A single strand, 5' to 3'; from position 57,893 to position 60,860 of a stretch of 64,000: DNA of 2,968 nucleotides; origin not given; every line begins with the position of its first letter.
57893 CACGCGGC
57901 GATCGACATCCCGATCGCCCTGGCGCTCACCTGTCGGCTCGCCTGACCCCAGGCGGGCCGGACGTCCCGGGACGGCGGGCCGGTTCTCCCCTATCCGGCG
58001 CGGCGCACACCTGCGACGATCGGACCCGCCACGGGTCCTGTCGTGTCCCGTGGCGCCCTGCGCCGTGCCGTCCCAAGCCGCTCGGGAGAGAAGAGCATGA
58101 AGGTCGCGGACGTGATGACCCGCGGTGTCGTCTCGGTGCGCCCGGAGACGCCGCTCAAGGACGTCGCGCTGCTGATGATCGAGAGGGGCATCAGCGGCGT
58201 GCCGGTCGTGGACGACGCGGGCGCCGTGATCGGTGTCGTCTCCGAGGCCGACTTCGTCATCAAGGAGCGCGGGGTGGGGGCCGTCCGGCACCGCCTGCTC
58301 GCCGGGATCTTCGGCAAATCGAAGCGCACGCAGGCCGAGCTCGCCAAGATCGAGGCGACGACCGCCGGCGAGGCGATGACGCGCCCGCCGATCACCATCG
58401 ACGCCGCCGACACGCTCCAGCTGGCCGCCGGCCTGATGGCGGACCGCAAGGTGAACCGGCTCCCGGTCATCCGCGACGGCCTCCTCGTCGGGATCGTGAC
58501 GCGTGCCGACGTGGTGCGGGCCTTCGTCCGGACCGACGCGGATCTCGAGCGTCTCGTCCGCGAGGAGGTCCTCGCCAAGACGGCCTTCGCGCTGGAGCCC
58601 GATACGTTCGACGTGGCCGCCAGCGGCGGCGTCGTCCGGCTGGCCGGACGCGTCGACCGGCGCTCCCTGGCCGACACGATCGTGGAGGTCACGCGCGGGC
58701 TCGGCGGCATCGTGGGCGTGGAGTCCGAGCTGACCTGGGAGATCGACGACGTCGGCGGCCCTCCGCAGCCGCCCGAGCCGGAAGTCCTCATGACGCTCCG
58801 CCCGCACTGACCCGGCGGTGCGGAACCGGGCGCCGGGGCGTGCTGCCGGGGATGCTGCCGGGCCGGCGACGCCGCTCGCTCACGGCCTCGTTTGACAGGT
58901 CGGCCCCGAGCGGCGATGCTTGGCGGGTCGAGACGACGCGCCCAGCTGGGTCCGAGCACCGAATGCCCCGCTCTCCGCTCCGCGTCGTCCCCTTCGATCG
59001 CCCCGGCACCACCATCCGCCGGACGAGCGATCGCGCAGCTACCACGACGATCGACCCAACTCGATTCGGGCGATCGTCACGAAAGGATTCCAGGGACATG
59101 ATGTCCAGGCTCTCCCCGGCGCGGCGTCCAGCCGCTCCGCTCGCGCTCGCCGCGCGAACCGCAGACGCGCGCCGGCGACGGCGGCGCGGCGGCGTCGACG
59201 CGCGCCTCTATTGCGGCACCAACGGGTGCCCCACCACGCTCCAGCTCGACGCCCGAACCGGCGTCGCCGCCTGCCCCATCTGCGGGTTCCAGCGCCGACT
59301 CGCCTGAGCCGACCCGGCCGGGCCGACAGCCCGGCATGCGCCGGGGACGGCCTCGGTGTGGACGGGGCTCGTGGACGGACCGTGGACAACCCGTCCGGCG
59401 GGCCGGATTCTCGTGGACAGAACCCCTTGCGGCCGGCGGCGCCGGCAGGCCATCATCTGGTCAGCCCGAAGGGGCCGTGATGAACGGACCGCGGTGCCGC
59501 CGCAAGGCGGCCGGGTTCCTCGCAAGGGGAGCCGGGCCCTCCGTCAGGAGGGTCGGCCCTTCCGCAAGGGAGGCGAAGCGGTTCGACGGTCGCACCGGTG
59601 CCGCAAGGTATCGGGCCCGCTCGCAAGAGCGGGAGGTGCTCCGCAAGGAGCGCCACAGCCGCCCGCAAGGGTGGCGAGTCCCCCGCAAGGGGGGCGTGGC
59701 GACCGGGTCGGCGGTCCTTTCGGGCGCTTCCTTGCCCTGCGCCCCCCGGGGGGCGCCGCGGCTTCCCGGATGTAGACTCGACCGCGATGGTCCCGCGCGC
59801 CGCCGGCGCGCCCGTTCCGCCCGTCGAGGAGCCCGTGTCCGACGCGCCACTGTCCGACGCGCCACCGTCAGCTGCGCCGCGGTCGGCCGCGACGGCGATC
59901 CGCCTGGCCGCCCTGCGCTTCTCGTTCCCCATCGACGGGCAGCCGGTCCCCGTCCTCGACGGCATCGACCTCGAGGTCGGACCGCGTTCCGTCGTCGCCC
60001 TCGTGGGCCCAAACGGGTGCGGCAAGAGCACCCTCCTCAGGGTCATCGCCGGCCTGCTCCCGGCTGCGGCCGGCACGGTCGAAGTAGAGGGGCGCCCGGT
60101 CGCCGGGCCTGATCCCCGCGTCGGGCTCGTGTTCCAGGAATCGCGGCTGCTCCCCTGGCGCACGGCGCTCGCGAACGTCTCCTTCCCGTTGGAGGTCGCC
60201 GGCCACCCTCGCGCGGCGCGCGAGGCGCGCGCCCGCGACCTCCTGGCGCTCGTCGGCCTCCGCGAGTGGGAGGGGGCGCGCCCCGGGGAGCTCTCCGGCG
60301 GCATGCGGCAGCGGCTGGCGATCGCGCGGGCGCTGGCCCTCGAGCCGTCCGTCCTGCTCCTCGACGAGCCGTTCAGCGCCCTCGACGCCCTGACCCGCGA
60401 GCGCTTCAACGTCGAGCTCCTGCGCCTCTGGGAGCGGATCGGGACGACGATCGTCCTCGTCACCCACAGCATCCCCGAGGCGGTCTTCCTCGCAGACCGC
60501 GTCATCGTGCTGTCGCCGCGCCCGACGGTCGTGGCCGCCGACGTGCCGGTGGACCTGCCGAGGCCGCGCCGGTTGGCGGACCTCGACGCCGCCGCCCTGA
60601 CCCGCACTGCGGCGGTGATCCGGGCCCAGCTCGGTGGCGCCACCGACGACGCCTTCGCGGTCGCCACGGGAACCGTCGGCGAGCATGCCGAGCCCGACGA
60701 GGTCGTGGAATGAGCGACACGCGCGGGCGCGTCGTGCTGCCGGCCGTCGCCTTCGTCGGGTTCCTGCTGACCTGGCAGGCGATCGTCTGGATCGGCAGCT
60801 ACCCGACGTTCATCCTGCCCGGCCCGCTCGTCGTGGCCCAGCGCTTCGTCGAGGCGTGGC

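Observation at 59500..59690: Nine phased direct repeats of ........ (20-21 bp period) in the 480-nt leader of a NitT/TauT-type ABC operon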

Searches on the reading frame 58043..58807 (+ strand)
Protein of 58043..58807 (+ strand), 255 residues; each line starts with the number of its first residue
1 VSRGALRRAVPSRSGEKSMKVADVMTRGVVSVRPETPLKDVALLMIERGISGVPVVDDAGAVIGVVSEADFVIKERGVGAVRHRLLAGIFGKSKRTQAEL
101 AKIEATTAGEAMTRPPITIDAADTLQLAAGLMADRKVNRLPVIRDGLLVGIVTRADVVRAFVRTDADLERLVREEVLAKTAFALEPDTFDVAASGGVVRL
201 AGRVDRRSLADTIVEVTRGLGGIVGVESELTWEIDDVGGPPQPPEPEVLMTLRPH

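Call 14: search_protein_families(library=pfam, proteins=[window:58043-58807:+], max_evalue=0.01)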
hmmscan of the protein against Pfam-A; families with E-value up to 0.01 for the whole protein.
window:58043-58807:+ (255 aa): 2 families
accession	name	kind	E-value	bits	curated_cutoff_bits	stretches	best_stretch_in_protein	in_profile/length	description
PF00571.33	CBS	-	5.2e-30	104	24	2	21-72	1-52/57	CBS domain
PF04972.22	BON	-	5.7e-08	33.4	27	1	165-232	2-67/69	BON domain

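Call 15: search_protein_families(library=ncbifam, proteins=[window:58043-58807:+], max_evalue=0.01)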
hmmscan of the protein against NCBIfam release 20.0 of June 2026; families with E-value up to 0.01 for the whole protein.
window:58043-58807:+ (255 aa): 24 families
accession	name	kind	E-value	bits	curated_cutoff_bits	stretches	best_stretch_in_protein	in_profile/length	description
NF011447.0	PRK14869.2-3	equivalog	3.6e-15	55.5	522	2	106-176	68-139/540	putative manganese-dependent inorganic diphosphatase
NF011442.0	PRK14869.1-4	equivalog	1.3e-12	47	400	2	20-70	71-121/543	putative manganese-dependent inorganic diphosphatase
NF041552.1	TF_PrdR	equivalog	3.4e-12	45.5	795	1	16-166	3-130/577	sigma-54 dependent transcriptional regulator PrdR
TIGR01302.1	IMP_dehydrog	equivalog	1.5e-09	37.2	481.5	1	16-74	140-199/450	IMP dehydrogenase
TIGR00393.1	kpsF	subfamily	2.9e-09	36.9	203.7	1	2-66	204-267/268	KpsF/GutQ family sugar-phosphate isomerase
NF038279.1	TF_CBS_SpxR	exception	3.4e-09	36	600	1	16-69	246-299/427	CBS-HotDog domain-containing transcription factor SpxR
NF053603.1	HhpR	exception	1.1e-08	34.7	520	1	14-72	122-180/282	CBS domain-containing high hydrostatic pressure regulator HhpR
NF011443.0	PRK14869.1-5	equivalog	6.4e-08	31.5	335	1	18-72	68-122/546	putative manganese-dependent inorganic diphosphatase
NF053863.1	DS11_antiphage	equivalog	6.7e-08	32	260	1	26-67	82-123/305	CBS domain-containing anti-phage protein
TIGR01186.1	proV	subfamily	6.9e-08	32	326.6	1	15-72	298-354/363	betaine/proline/choline family ABC transporter ATP-binding protein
NF011445.0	PRK14869.2-1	equivalog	1e-07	30.8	483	1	19-70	68-119/548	putative manganese-dependent inorganic diphosphatase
NF008141.0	PRK10892.1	equivalog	1.3e-07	31.2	505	1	3-71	255-322/328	arabinose-5-phosphate isomerase KdsD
TIGR01137.1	cysta_beta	equivalog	4.1e-07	29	510.25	1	18-72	337-391/457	cystathionine beta-synthase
NF011449.0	PRK14869.2-5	equivalog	6.7e-07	28.7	411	1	14-159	62-203/451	putative manganese-dependent inorganic diphosphatase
NF053704.1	TransRegCcpNBacil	equivalog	9.4e-07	28.4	260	1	17-164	73-205/208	transcriptional regulator CcpN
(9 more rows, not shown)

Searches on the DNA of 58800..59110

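Call 86: search_rna_families(source=window, start=58800, end=59110, threshold=evalue, max_evalue=1)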
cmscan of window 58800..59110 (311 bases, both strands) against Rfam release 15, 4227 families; matches with E-value up to 1: 0.
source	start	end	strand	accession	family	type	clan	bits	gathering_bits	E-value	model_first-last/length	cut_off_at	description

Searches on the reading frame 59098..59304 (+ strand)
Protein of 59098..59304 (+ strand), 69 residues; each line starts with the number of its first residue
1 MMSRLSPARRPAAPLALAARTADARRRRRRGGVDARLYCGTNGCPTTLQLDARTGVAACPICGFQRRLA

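Call 14: search_protein_families(library=pfam, proteins=[window:59098-59304:+], max_evalue=0.01)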
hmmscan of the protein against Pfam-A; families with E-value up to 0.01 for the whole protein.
window:59098-59304:+ (69 aa): 0 families

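Call 15: search_protein_families(library=ncbifam, proteins=[window:59098-59304:+], max_evalue=0.01)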
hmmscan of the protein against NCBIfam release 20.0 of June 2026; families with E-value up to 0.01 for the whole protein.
window:59098-59304:+ (69 aa): 0 families

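Call 50: find_homologous_proteins(query=window:59098-59304:+, max_evalue=0.001)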
Query window:59098-59304:+ (69 aa): 30 proteins with E <= 0.001 among 35 candidates.
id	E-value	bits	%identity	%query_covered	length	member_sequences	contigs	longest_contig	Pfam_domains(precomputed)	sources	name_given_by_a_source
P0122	4.2e-33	130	93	100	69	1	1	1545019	-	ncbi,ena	-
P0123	1.5e-32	128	91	48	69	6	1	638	-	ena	-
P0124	1.3e-31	125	90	100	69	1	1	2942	-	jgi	jgi:ribosomal protein L32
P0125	9.5e-31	122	87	99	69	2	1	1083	-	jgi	jgi:hypothetical protein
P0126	1.4e-29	119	84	100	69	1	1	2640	-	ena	-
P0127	1.8e-29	118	86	100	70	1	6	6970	-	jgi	jgi:hypothetical protein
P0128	3.9e-29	117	83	52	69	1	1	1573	-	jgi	jgi:hypothetical protein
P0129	3.9e-29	117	86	100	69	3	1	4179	-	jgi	jgi:hypothetical protein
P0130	9.0e-29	116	86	100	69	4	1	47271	-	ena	-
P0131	2.6e-27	111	85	48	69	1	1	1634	-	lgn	-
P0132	3.6e-27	111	81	100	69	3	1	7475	-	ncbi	-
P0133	3.8e-27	111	84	100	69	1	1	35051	-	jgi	jgi:hypothetical protein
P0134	6.9e-26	107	83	100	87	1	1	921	-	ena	-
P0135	9.4e-26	106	78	100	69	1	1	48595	-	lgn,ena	-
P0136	8.0e-25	104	81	99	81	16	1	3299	-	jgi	jgi:hypothetical protein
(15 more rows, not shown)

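Call 51: search_protein_families(library=pfam, proteins=[window:59098-59304:+], max_evalue=10)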
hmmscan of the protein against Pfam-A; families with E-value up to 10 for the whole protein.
window:59098-59304:+ (69 aa): 0 families

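Call 65: search_solved_structures(query=A3, max_evalue=10)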
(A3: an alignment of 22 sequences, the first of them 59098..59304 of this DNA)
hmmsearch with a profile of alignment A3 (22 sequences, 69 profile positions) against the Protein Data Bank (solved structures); distinct sequences matched with E-value up to 10: 3.
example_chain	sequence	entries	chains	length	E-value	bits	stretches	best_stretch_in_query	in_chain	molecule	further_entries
6kf4_G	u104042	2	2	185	0.88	12.9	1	34-63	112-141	Transcription factor E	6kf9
1jj2_Y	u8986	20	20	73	3.9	10.8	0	58-66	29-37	RIBOSOMAL PROTEIN L37Ae | 50S ribosomal protein L37AE | L37Ae 50S ribosomal protein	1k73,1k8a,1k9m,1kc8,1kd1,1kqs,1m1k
5fey_A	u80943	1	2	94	8.4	9.8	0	47-62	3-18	E3 ubiquitin-protein ligase TRIM32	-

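Call 73: predict_structure(alignment_id=A3)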
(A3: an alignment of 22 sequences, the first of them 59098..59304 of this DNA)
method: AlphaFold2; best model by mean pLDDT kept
length: 69 residues; sequences in the alignment: 22
mean_pLDDT: 71.1   pTM: 0.45
mean pLDDT of the five models: 71.1, 70.7, 68.9, 67.9, 67.6
residues with pLDDT >= 90: 7; 70-90: 28; 50-70: 32; < 50: 2
segments of 3 or more residues with pLDDT < 50: none
pLDDT, mean of each block of 10 residues (from residue 1): 55 57 55 73 85 89 86
secondary structure, 60 per line:
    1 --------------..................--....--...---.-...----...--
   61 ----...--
elements in order: H15-32 E49-51 E56-58 E65-67

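Call 87: fold_search(model_id=the predicted structure, library=pdb)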
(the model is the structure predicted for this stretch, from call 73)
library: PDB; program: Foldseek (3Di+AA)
matches with E <= 10: 275; with E <= 0.001: 0
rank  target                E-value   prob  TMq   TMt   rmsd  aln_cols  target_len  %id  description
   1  1ysh_D                2.9e-01  0.54  0.35  0.33  10.1        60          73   17  Localization and dynamic behavior of ribosomal protein L30e (released 2005-07-05)
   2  2nut_A                5.1e-01  0.60  0.33  0.04   2.9        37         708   24  Crystal Structure of the human Sec23a/24a heterodimer, complexed with the SNARE protein Sec22b (released 2007-05-22)
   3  5vnf_A                5.8e-01  0.66  0.35  0.04   2.7        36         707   22  Crystal structure of Sec23a/Sec24a/Sec22 complexed with a C-terminal VV sorting motif (released 2017-07-05)
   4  1jj2_Y                6.7e-01  0.33  0.34  0.33  10.3        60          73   17  Fully Refined Crystal Structure of the Haloarcula marismortui Large Ribosomal Subunit at 2.4 Angstrom Resolution (released 2001-08-01)
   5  5kyn_B                7.2e-01  0.44  0.29  0.03   2.6        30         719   23  Structure of Sec23 and TANGO1 complex (released 2016-09-07)
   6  3egd_A                8.2e-01  0.57  0.35  0.04   2.7        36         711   22  Crystal structure of the mammalian COPII-coat protein Sec23a/24a complexed with the SNARE protein Sec22 and bound to t (released 2008-10-21)
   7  7oba_I                8.8e-01  0.72  0.38  0.26   1.6        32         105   25  Cryo-EM structure of human RNA Polymerase I in complex with RRN3 (released 2021-12-08)
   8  7a6h_I                9.4e-01  0.30  0.31  0.22   3.1        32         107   19  Cryo-EM structure of human apo RNA Polymerase III (released 2021-02-03)
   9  2yrc_MODEL_1_A        1.1e+00  0.51  0.36  0.40   2.6        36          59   22  Solution structure of the zf-Sec23_Sec24 from human Sec23A (released 2007-10-02)
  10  5vng_A                1.1e+00  0.47  0.35  0.04   2.7        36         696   22  Crystal structure of Sec23a/Sec24a/Sec22 complexed with a C-terminal II sorting motif (released 2017-07-05)
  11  1dl6_MODEL_1_A        1.1e+00  0.35  0.33  0.38   3.6        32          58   31  SOLUTION STRUCTURE OF HUMAN TFIIB N-TERMINAL DOMAIN (released 2000-10-18)
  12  7zwd_M                1.1e+00  0.30  0.30  0.10   1.9        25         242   36  Structure of SNAPc containing Pol II pre-initiation complex bound to U5 snRNA promoter (CC) (released 2022-11-30)
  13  6xre_I                1.1e+00  0.21  0.30  0.20   3.2        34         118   18  Structure of the p53/RNA polymerase II assembly (released 2021-03-24)
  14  9nri_Bb               1.2e+00  0.25  0.35  0.27   8.9        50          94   24  Methanosarcina acetivorans 50S subunit obtained from acetate-grown cells (released 2025-09-24)
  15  6woo_p                1.2e+00  0.21  0.33  0.27  10.0        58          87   19  CryoEM structure of yeast 80S ribosome with Met-tRNAiMet, eIF5B, and GDP (released 2020-09-23)
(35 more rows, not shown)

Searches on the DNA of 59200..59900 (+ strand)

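Call 4: search_rna_families(source=window, start=59200, end=59900, threshold=evalue, max_evalue=10, show_alignments=3)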
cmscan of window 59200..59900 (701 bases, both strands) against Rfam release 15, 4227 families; matches with E-value up to 10: 7.
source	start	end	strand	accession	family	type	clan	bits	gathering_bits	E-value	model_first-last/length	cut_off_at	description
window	59435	59504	-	RF03791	mir-4526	Gene; miRNA;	-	21.7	100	0.23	1-87/87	no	mir-4526 microRNA precursor family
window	59339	59383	+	RF01068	Guanidine-II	Cis-reg; riboswitch;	-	19.4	32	0.17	1-48/48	no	Guanidine-II riboswitch aptamer (mini-ykkC)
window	59505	59582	-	RF03949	mir-8830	Gene; miRNA;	-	17.8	76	4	1-95/95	no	mir-8830 microRNA precursor family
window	59771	59813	-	RF02808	PyrR210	Gene; snRNA; snoRNA; HACA-box;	-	17.4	59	0.98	1-59/59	no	Pyrobaculum sRNA 210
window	59616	59633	+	RF01322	CRISPR-DR9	Gene; CRISPR;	-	15.8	45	2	7-24/37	no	CRISPR RNA direct repeat element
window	59512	59575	+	RF02000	MIR1846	Gene; miRNA;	-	15.7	77.5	5.6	1-110/110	no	MIR1846 microRNA precursor family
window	59496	59511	+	RF03001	leuA-Halobacteria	Cis-reg;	-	12.8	47.9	6.5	21-36/53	no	leuA-Halobacteria RNA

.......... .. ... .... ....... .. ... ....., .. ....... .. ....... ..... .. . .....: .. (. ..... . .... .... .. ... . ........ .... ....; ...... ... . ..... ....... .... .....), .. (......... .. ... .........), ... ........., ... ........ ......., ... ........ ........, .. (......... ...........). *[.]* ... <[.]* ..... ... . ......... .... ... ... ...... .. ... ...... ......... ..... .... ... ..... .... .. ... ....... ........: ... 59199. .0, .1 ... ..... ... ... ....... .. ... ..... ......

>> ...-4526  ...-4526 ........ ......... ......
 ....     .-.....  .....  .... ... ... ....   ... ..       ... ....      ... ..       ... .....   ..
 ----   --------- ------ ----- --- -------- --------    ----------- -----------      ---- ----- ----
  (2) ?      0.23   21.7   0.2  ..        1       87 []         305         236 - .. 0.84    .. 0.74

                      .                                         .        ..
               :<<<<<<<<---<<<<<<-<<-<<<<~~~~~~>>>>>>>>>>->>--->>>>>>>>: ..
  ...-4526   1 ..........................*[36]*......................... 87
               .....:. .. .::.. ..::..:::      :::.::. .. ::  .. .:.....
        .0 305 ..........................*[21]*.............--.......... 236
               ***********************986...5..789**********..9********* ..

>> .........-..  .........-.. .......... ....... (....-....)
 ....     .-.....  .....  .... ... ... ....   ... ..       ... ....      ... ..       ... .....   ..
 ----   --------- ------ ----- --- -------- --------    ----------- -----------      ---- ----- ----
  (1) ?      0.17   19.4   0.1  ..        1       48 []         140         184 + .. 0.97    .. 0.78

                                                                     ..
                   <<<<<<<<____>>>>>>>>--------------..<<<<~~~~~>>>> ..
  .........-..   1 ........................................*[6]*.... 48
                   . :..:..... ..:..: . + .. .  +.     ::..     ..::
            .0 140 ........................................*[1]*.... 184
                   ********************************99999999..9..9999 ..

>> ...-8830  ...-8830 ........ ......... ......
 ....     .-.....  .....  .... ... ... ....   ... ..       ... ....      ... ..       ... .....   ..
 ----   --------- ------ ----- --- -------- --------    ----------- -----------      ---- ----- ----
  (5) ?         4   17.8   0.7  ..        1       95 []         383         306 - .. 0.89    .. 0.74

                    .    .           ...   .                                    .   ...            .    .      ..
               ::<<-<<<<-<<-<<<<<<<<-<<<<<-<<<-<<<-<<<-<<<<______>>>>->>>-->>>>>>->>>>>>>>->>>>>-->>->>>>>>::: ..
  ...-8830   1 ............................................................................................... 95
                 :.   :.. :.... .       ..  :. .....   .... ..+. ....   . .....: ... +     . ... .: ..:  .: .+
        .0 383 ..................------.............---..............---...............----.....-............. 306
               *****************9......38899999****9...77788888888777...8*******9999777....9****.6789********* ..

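Call 90: search_dna_similar(query=window:59340-59790:+, collection=plasmids, mode=distant, max_rows=8)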
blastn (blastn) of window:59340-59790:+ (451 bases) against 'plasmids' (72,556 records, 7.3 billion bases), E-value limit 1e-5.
No match.

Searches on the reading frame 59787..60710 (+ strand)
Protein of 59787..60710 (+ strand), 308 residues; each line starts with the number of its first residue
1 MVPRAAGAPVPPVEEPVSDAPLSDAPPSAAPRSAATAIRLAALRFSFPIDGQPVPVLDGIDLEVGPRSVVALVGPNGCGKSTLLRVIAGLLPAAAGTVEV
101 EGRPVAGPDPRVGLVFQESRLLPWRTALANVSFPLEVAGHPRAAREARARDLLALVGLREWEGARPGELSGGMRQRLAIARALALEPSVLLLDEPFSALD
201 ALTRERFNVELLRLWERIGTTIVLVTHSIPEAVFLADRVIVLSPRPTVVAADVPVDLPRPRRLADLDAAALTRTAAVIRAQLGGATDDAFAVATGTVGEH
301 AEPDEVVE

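Call 14: search_protein_families(library=pfam, proteins=[window:59787-60710:+], max_evalue=0.01)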
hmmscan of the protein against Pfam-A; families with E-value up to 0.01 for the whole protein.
window:59787-60710:+ (308 aa): 12 families
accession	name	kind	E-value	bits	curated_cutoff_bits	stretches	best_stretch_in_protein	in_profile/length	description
PF00005.33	ABC_tran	-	4e-33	115.4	25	1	57-196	1-136/137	ABC transporter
PF13304.12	AAA_21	-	1.1e-12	49.1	27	2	166-231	235-301/304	AAA domain, putative AbiEii toxin, Type IV TA system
PF13191.12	AAA_16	-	1.8e-05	25.7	32.6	1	68-194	25-140/167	AAA ATPase domain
PF09818.15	ABC_ATPase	-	7e-05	22.4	23.2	0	170-223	159-212/283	P-loop domain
PF00004.35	AAA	-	0.0001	23.2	21.2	1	71-218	2-95/131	ATPase family associated with various cellular activities (AAA)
PF13401.12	AAA_22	-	0.00011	23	27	1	67-225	5-121/130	AAA domain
PF02463.25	SMC_N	-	0.00028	20.8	40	0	67-87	24-44/220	RecF/RecN/SMC N terminal domain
PF13555.12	AAA_29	-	0.00076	19.6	27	1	59-91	14-46/61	P-loop containing region of AAA domain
PF20703.3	nSTAND1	-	0.0023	18.1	27.1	1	67-96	33-60/379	Novel STAND NTPase 1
PF13476.12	AAA_23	-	0.0032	18.6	27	1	67-88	19-40/201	AAA domain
PF01637.24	ATPase_2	-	0.0063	16.8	33.2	0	63-89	16-42/225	ATPase domain predominantly from Archaea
PF05729.18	NACHT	-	0.0083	16.4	26.7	0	69-90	2-23/167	NACHT domain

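Call 15: search_protein_families(library=ncbifam, proteins=[window:59787-60710:+], max_evalue=0.01)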
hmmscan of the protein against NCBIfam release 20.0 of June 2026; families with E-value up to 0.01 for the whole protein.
window:59787-60710:+ (308 aa): 191 families (the best 25 are shown)
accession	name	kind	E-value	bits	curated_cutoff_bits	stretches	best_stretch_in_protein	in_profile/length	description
NF008421.0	PRK11248.1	equivalog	8.1e-65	218.8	357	1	54-259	14-219/255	taurine ABC transporter ATP-binding subunit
TIGR01184.1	ntrCD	subfamily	1e-57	195.4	291.8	1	57-263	1-210/230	nitrate ABC transporter ATP-binding protein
NF040729.1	ABC_ATP_SaoA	equivalog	9.4e-56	189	360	1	52-262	16-226/248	ABC transporter ATP-binding protein SaoA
TIGR03265.1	PhnT2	equivalog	1.1e-54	186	457.7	1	56-243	19-209/353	putative 2-aminoethylphosphonate ABC transporter ATP-binding protein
NF008420.0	PRK11247.1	equivalog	1.6e-52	178.2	395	1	56-273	27-241/257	aliphatic sulfonates ABC transporter ATP-binding protein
TIGR00968.1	3a0106s01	subfamily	1.2e-50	172.2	342.75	1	56-243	15-205/237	sulfate ABC transporter ATP-binding protein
TIGR03415.1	ABC_choXWV_ATP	equivalog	6.3e-49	166.9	483.75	2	111-243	107-239/382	choline ABC transporter ATP-binding protein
TIGR01187.1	potA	subfamily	1.4e-48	165.7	355.6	1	72-243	1-175/325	polyamine ABC transporter ATP-binding protein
NF008653.0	PRK11650.1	subfamily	3.1e-48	164.6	432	1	53-243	16-209/357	sn-glycerol-3-phosphate ABC transporter ATP-binding protein UgpC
TIGR01186.1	proV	subfamily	4.4e-48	164.2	326.6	1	59-243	11-204/363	betaine/proline/choline family ABC transporter ATP-binding protein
TIGR03258.1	PhnT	equivalog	3.5e-46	157.9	499.15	1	34-243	5-214/359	2-aminoethylphosphonate ABC transport system ATP-binding subunit PhnT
NF006987.0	PRK09452.1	equivalog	1.8e-45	155.3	482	1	36-243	16-222/378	spermidine/putrescine ABC transporter ATP-binding protein PotA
NF043075.1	MMSYN1_0197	equivalog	3e-43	148.1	550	1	55-243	16-207/341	spermidine/putrescine ABC transporter ATP-binding protein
NF008105.0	PRK10851.1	equivalog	4.4e-42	144.1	502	1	56-244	17-212/362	sulfate/thiosulfate ABC transporter ATP-binding protein CysA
NF008233.0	PRK11000.1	equivalog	5.9e-42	143.8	568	1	57-244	19-209/369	maltose/maltodextrin ABC transporter ATP-binding protein MalK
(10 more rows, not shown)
